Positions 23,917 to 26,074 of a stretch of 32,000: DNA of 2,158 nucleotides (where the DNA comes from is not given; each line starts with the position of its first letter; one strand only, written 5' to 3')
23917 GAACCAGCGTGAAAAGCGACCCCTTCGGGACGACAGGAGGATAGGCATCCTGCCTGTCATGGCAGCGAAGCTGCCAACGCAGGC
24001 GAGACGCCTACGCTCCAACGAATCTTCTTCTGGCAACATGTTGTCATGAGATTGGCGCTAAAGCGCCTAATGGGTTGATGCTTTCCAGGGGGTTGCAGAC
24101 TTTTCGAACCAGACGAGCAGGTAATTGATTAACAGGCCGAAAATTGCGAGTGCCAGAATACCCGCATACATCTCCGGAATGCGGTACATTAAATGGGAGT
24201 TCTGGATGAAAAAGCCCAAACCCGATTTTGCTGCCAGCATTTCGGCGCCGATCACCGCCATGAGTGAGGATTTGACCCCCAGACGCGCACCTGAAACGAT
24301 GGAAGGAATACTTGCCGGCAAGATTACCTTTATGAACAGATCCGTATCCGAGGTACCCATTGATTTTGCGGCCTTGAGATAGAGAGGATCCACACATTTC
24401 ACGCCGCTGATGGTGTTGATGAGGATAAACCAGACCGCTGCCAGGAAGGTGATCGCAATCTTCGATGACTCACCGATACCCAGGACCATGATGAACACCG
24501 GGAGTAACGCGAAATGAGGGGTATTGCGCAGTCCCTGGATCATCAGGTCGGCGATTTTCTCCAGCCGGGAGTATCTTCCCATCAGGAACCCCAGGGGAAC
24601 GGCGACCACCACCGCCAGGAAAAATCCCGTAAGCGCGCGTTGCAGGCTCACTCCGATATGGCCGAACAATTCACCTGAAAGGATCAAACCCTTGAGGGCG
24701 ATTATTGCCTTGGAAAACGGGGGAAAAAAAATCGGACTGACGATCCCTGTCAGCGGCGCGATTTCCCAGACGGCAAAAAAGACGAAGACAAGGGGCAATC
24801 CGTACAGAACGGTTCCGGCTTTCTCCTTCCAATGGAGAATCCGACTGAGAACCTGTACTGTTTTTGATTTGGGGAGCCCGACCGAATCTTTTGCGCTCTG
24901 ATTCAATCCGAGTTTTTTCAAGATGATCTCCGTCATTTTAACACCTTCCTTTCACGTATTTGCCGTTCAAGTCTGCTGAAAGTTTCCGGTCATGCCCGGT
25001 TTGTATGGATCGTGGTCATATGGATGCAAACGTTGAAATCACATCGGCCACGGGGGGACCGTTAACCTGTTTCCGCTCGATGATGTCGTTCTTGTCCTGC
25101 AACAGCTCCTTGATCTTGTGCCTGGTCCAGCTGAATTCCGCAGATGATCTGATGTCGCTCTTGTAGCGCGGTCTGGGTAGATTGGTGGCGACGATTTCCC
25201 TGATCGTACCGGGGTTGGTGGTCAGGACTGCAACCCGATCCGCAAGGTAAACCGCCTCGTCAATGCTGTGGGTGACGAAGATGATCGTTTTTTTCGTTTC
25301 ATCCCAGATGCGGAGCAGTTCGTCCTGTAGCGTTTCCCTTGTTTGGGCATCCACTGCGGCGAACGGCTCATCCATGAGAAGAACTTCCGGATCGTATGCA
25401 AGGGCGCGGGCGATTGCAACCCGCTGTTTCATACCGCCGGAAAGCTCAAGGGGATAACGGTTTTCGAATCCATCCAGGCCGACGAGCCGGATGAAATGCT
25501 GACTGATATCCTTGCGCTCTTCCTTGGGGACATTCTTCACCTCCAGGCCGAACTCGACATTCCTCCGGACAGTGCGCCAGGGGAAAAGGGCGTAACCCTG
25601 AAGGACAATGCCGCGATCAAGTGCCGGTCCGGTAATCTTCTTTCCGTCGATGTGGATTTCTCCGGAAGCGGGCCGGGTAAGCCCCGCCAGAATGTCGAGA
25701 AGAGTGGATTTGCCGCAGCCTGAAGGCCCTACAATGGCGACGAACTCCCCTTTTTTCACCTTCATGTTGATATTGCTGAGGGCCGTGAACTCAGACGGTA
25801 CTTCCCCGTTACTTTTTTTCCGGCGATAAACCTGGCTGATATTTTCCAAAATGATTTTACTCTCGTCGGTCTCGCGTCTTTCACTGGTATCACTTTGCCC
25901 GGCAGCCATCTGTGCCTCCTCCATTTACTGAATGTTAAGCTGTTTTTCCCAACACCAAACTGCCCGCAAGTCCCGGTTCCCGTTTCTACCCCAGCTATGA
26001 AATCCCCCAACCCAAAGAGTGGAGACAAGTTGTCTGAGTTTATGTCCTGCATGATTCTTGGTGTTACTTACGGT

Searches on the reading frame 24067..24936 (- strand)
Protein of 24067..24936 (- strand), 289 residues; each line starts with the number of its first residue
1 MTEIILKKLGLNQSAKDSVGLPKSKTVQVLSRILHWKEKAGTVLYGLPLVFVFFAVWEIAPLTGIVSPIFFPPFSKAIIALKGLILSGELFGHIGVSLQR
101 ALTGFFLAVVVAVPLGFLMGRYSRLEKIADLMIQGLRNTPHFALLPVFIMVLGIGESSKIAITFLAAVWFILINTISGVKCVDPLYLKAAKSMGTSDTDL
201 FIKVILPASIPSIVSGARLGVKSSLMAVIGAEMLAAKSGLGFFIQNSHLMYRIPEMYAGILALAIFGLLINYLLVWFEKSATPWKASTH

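Call 5: search_protein_families(library=pfam, proteins=[window:24067-24936:-])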
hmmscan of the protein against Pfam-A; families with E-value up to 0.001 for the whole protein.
window:24067-24936:- (289 aa): 1 family
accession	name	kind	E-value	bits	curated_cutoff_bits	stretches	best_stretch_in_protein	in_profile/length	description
PF00528.27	BPD_transp_1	-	4.2e-27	95.5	26.4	1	112-277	1-174/184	Binding-protein-dependent transport system inner membrane component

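Call 6: search_protein_families(library=ncbifam, proteins=[window:24067-24936:-])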
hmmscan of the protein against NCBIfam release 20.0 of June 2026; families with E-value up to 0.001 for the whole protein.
window:24067-24936:- (289 aa): 26 families (the best 25 are shown)
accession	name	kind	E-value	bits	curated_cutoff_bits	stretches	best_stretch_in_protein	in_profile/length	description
NF040733.1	ABC_perm_U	equivalog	7.1e-49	166.6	295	1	41-286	6-250/251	ABC transporter permease subunit SaoP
NF007545.0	PRK10160.1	equivalog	7.9e-37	127.2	342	1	47-286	28-272/275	taurine ABC transporter permease TauC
NF008470.0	PRK11365.1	equivalog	1.8e-36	125.9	347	1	53-286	21-254/263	aliphatic sulfonate ABC transporter permease SsuC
TIGR01183.1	ntrB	equivalog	6e-33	114.2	209.05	1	89-276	14-201/202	nitrate ABC transporter permease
NF008196.0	PRK10952.1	equivalog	1.1e-17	63.9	439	1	92-244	144-295/356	glycine betaine/L-proline ABC transporter permease ProW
TIGR03416.1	ABC_choXWV_perm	equivalog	7.3e-11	42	363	1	83-248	77-241/267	choline ABC transporter permease subunit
TIGR01581.1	Mo_ABC_porter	hypoth_equivalog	7.1e-10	38.7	210.3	1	160-236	108-182/225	ABC transporter permease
NF040839.1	tungstate_WtpB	equivalog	1.5e-06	28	340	1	53-222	5-191/251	tungstate ABC transporter permease WtpB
NF047573.1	opine_perm_CntC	exception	2.4e-06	27.1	440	1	90-273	68-259/271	staphylopine uptake ABC transporter permease subunit CntC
NF045473.1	Opp1C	equivalog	2.7e-06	27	350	1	85-234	59-209/267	nickel/cobalt ABC transporter permease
NF007047.0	PRK09500.1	equivalog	4.9e-06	26.3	326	1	152-229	124-201/257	spermidine/putrescine ABC transporter permease PotC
TIGR01097.1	PhnE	equivalog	7.1e-06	25.7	216.7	1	89-272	56-242/252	phosphonate ABC transporter, permease protein PhnE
NF007044.0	PRK09497.1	equivalog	3.6e-05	23.4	348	1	167-253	161-249/285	spermidine/putrescine ABC transporter permease PotB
TIGR02141.1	modB_ABC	equivalog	5.5e-05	22.9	182.6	1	168-220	92-144/208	molybdate ABC transporter permease subunit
NF011690.0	PRK15110.1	equivalog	0.00032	20.3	432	0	171-273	199-301/321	putrescine export ABC transporter permease SapB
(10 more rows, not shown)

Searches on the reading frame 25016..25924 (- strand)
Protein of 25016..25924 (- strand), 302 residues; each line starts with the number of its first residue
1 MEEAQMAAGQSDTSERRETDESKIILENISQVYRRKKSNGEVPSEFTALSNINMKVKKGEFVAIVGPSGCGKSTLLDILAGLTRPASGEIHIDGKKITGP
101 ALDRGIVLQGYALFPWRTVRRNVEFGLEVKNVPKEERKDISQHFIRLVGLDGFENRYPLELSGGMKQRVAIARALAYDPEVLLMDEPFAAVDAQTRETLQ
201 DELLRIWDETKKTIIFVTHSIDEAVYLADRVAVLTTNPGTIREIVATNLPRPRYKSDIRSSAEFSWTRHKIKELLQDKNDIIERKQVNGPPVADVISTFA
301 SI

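Call 5: search_protein_families(library=pfam, proteins=[window:25016-25924:-])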
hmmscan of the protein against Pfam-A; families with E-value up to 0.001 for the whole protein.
window:25016-25924:- (302 aa): 11 families
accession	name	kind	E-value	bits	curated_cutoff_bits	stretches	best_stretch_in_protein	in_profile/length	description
PF00005.33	ABC_tran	-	8.7e-35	120.7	25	1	49-189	1-137/137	ABC transporter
PF13304.12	AAA_21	-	3.3e-11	44.2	27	1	116-220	200-299/304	AAA domain, putative AbiEii toxin, Type IV TA system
PF00004.35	AAA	-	2.1e-06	28.7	21.2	1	63-223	2-116/131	ATPase family associated with various cellular activities (AAA)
PF13238.12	AAA_18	-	1.4e-05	26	29.4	0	62-82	1-21/128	AAA domain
PF13401.12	AAA_22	-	5.1e-05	24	27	1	59-217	5-121/130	AAA domain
PF13555.12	AAA_29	-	5.8e-05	23.2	27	1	54-85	17-48/61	P-loop containing region of AAA domain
PF02463.25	SMC_N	-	6e-05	23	40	0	59-78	24-43/220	RecF/RecN/SMC N terminal domain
PF09818.15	ABC_ATPase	-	6.3e-05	22.6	23.2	0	158-221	155-218/283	P-loop domain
PF03193.22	RsgA_GTPase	-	0.0003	21.1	30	1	47-91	95-138/174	RsgA GTPase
PF20703.3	nSTAND1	-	0.00071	19.8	27.1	0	52-83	26-55/379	Novel STAND NTPase 1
PF13521.12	AAA_28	-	0.00088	20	27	0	62-82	2-22/164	AAA domain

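Call 6: search_protein_families(library=ncbifam, proteins=[window:25016-25924:-])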
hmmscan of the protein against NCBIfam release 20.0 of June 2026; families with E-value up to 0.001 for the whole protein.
window:25016-25924:- (302 aa): 188 families (the best 25 are shown)
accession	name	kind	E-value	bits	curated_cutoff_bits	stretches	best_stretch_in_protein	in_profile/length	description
NF040729.1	ABC_ATP_SaoA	equivalog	1.4e-78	263.7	360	1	23-276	1-244/248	ABC transporter ATP-binding protein SaoA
TIGR01184.1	ntrCD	subfamily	1e-76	257.5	291.8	1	49-271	1-226/230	nitrate ABC transporter ATP-binding protein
NF008421.0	PRK11248.1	equivalog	1.6e-73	247.3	357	1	47-255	15-222/255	taurine ABC transporter ATP-binding subunit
TIGR03265.1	PhnT2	equivalog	2.1e-66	224.5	457.7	1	45-242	16-214/353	putative 2-aminoethylphosphonate ABC transporter ATP-binding protein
TIGR01186.1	proV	subfamily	4.6e-65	220.1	326.6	1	48-236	8-205/363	betaine/proline/choline family ABC transporter ATP-binding protein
TIGR00968.1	3a0106s01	subfamily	5.2e-63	212.7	342.75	1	45-244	12-212/237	sulfate ABC transporter ATP-binding protein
NF040840.2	tungstate_WtpC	equivalog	2.1e-58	198.3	440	1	48-236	15-206/347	tungstate ABC transporter ATP-binding protein WtpC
NF043075.1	MMSYN1_0197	equivalog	3.8e-58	197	550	1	47-244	16-214/341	spermidine/putrescine ABC transporter ATP-binding protein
NF006987.0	PRK09452.1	equivalog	1.9e-57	194.7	482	1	46-241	30-226/378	spermidine/putrescine ABC transporter ATP-binding protein PotA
TIGR03415.1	ABC_choXWV_ATP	equivalog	8.7e-56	189.5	483.75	1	48-236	39-240/382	choline ABC transporter ATP-binding protein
TIGR01187.1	potA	subfamily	3.3e-55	187.4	355.6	1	64-236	1-176/325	polyamine ABC transporter ATP-binding protein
NF008653.0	PRK11650.1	subfamily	2.4e-54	184.7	432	1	44-242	15-214/357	sn-glycerol-3-phosphate ABC transporter ATP-binding protein UgpC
NF008513.0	PRK11432.1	equivalog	9.4e-53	179.3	496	1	47-244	20-218/351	ferric ABC transporter ATP-binding protein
NF008105.0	PRK10851.1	equivalog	3e-51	174.2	502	1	48-243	17-217/362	sulfate/thiosulfate ABC transporter ATP-binding protein CysA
TIGR03258.1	PhnT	equivalog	4.3e-50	170.7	499.15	1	47-235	22-214/359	2-aminoethylphosphonate ABC transport system ATP-binding subunit PhnT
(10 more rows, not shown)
